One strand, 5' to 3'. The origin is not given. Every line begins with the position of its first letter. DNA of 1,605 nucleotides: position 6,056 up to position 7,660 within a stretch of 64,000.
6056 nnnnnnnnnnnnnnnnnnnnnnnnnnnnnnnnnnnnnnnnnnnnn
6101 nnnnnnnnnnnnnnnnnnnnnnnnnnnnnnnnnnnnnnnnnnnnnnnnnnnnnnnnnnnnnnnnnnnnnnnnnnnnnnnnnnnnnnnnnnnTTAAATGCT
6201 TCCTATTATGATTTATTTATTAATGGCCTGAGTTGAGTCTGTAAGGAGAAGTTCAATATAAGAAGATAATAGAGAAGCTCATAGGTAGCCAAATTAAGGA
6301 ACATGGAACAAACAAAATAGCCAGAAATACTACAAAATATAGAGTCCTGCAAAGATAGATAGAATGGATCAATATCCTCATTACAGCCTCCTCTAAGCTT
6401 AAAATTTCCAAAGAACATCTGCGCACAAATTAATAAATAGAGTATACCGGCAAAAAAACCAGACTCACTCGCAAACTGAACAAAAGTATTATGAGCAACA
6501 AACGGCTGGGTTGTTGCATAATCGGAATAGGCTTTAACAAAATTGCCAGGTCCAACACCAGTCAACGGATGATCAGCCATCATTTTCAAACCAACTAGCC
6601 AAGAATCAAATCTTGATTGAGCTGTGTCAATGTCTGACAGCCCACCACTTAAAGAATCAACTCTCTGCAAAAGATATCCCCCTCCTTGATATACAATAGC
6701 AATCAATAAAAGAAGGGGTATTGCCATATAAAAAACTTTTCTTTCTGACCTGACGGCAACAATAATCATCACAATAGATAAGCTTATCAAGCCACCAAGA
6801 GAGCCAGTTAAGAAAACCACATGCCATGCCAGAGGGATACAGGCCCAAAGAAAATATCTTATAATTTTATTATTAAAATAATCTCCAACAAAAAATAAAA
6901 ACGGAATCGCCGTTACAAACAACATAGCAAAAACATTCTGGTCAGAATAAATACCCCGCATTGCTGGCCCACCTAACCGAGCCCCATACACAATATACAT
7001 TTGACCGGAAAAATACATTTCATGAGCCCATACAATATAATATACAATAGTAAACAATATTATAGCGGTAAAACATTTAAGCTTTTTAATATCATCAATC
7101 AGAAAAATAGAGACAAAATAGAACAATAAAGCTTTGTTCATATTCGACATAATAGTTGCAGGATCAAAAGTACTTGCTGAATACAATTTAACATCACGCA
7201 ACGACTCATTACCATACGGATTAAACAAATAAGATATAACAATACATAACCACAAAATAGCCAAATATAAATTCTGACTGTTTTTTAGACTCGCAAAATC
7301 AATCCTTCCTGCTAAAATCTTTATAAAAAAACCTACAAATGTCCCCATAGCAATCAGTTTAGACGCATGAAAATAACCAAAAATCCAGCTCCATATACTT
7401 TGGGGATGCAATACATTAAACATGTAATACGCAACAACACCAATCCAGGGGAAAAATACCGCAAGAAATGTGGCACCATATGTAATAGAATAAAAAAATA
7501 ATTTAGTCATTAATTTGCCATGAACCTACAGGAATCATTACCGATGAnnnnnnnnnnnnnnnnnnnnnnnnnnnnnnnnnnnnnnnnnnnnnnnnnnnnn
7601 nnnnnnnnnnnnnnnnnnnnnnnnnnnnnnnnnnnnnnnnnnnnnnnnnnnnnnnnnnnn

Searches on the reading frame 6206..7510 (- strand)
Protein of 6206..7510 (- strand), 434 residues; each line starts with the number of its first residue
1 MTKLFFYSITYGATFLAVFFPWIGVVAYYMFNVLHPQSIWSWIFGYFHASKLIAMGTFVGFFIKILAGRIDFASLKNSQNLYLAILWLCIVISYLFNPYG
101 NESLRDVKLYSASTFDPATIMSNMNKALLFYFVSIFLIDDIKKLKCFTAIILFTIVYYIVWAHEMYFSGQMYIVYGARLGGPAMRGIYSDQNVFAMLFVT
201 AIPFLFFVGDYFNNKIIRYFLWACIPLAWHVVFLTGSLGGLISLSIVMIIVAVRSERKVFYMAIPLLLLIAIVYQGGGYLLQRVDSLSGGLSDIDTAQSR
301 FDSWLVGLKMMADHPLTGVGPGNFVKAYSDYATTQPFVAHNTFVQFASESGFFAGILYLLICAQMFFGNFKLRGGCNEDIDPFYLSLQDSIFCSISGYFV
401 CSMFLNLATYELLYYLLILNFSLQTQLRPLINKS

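Call 3: search_protein_families(library=pfam, proteins=[window:6206-7510:-], max_evalue=0.01)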
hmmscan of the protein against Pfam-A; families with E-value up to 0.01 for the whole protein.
window:6206-7510:- (434 aa): 1 family
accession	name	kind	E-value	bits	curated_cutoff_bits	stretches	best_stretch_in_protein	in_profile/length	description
PF04932.20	Wzy_C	-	7.4e-17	61.9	31.7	1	228-359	6-149/149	O-Antigen ligase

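Call 4: search_protein_families(library=ncbifam, proteins=[window:6206-7510:-], max_evalue=0.01)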
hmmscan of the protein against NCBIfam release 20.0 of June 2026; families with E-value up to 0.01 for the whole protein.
window:6206-7510:- (434 aa): 1 family
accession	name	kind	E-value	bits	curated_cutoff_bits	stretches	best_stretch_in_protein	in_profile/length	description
TIGR03097.1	PEP_O_lig_1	hypoth_equivalog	2.8e-30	105.5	188.1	1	6-422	5-402/408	putative O-glycosylation ligase, exosortase A system-associated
